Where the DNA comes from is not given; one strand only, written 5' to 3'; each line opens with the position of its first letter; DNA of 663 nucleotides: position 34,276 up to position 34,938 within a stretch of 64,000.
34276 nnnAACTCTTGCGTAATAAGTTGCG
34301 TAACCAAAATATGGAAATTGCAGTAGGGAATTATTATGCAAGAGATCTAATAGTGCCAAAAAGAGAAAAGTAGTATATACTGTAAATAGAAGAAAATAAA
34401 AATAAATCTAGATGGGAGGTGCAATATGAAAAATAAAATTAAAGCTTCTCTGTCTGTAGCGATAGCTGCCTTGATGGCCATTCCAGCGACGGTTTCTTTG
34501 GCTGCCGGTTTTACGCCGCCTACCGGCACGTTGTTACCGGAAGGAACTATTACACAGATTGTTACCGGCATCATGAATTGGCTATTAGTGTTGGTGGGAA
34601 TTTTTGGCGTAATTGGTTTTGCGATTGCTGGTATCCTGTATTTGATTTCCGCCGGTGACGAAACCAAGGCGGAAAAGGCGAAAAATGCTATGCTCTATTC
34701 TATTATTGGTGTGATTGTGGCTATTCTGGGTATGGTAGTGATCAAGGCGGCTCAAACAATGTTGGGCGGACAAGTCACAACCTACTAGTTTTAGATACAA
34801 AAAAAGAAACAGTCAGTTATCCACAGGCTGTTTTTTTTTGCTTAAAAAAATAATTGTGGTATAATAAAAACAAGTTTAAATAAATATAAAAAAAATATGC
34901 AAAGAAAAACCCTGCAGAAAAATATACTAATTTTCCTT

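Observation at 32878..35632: Tandem array of five paralogous pilin-like two-TM proteins without any adjacent secretion machinery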

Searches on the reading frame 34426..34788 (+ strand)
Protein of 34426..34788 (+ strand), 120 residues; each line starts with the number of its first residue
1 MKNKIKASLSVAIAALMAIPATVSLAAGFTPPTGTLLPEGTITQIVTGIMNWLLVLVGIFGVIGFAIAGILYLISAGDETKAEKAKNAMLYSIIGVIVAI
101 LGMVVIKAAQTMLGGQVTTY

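Call 3: search_protein_families(library=pfam, proteins=[window:34426-34788:+], max_evalue=1)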
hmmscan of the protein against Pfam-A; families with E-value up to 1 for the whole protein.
window:34426-34788:+ (120 aa): 6 families
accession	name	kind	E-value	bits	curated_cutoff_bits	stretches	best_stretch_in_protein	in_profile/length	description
PF18895.5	T4SS_pilin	-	1.1e-09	38.6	26.6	1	40-101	3-63/71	Type IV secretion system pilin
PF02322.20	Cyt_bd_oxida_II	-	0.0015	18.4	35.6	1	13-106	123-208/302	Cytochrome bd terminal oxidase subunit II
PF23714.1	Rv3627c_N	-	0.017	15.5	27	1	91-119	11-39/58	Carboxypeptidase Rv3627c-like, N-terminal domain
PF20556.3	DUF6768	-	0.086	13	27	1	42-111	32-96/123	Family of unknown function (DUF6768)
PF07331.16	TctB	-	0.11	13.1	29.1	1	13-101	36-123/137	Tripartite tricarboxylate transporter TctB family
PF00335.26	Tetraspanin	-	0.51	10.4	32.1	1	45-106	3-65/225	Tetraspanin family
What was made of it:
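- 34426..34788 (+): g3: class s short pilin, with a signal peptide and one module. PF18895 at 38.6 bits (call 3).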

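Call 4: search_protein_families(library=ncbifam, proteins=[window:34426-34788:+], max_evalue=1)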
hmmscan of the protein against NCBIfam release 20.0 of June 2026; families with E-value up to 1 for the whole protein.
window:34426-34788:+ (120 aa): 3 families
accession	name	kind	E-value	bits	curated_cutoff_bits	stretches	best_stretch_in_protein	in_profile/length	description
NF045849.1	ICE_MMCAP2_0565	equivalog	2.8e-09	36.5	40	1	41-109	8-76/80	Mbov_0395 family pilin-like conjugal transfer protein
NF003354.0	PRK04388.1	equivalog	0.013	15.4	168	1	57-105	40-86/172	disulfide bond formation protein B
NF041559.1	BTH_I2691_fam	subfamily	0.29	9.6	150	1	14-113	699-793/858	T6SS effector BTH_I2691 family protein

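Call 16: find_encoding_contigs(protein=window:34426-34788:+, flank=10000, max_places=10)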
Protein window:34426-34788:+ (120 aa): 17 contigs read that carry it; 9 places shown.
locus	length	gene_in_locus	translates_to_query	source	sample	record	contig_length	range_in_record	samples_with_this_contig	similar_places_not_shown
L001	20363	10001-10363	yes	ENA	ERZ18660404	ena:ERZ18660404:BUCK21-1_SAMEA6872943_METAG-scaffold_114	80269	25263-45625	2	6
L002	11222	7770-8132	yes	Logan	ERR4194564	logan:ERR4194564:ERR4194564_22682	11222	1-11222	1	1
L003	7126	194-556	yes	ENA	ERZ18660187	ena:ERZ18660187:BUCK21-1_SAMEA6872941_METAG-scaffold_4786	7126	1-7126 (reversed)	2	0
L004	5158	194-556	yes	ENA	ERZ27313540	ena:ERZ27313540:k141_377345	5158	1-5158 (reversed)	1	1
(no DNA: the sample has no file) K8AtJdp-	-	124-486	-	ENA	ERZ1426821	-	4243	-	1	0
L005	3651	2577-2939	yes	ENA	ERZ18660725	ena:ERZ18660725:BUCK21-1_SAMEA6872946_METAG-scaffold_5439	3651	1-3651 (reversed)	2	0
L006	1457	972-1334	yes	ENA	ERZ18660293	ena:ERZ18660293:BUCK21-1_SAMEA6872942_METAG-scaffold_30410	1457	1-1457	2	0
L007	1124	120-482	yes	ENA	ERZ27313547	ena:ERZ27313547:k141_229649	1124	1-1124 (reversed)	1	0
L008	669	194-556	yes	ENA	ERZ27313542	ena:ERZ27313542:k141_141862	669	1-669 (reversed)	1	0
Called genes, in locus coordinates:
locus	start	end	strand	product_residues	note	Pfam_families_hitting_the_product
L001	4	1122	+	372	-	PF04055:Radical_SAM, PF13353:Fer4_12 (faint), PF13186:SPASM (weak)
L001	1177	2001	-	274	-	PF01261:AP_endonuc_2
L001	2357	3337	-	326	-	PF01368:DHH, PF02272:DHHA1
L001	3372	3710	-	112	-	PF02033:RBFA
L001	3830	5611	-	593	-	PF04760:IF2_N, PF00009:GTP_EFTU, PF00071:Ras (faint), PF01926:MMR_HSR1, PF22042:EF-G_D2, PF03144:GTP_EFTU_D2 (faint), PF11987:IF-2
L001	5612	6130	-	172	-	PF14584:DUF4446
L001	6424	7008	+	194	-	PF01209:Ubie_methyltran, PF05175:MTS (weak), PF13847:Methyltransf_31, PF08241:Methyltransf_11, PF08242:Methyltransf_12 (weak), PF13649:Methyltransf_25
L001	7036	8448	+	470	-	PF01547:SBP_bac_1, PF13416:SBP_bac_8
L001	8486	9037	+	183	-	PF18895:T4SS_pilin (weak)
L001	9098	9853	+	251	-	PF18895:T4SS_pilin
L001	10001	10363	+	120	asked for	PF18895:T4SS_pilin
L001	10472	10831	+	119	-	PF18895:T4SS_pilin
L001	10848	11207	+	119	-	PF18895:T4SS_pilin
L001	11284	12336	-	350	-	-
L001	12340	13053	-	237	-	-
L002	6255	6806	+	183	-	PF18895:T4SS_pilin (weak)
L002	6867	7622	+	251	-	PF18895:T4SS_pilin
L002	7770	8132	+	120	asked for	PF18895:T4SS_pilin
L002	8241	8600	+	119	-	PF18895:T4SS_pilin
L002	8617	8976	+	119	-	PF18895:T4SS_pilin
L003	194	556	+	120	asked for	PF18895:T4SS_pilin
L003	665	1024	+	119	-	PF18895:T4SS_pilin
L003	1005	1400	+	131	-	PF18895:T4SS_pilin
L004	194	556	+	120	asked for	PF18895:T4SS_pilin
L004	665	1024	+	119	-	PF18895:T4SS_pilin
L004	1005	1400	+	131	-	PF18895:T4SS_pilin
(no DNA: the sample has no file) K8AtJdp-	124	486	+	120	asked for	PF18895:T4SS_pilin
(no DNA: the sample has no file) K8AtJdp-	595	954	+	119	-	PF18895:T4SS_pilin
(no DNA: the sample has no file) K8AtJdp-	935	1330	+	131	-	PF18895:T4SS_pilin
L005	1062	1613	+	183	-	PF18895:T4SS_pilin (weak)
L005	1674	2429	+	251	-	PF18895:T4SS_pilin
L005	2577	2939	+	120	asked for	PF18895:T4SS_pilin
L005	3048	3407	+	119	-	PF18895:T4SS_pilin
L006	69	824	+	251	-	PF18895:T4SS_pilin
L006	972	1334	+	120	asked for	PF18895:T4SS_pilin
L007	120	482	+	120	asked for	PF18895:T4SS_pilin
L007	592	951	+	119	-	PF18895:T4SS_pilin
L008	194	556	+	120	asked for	PF18895:T4SS_pilin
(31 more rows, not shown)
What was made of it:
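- Checked: Likely true starts are g1 at 32911 (public gene calls; 32878 TTG and 32899 ATG are alternatives) and g5 at 35273 rather than 35237 (call 16).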
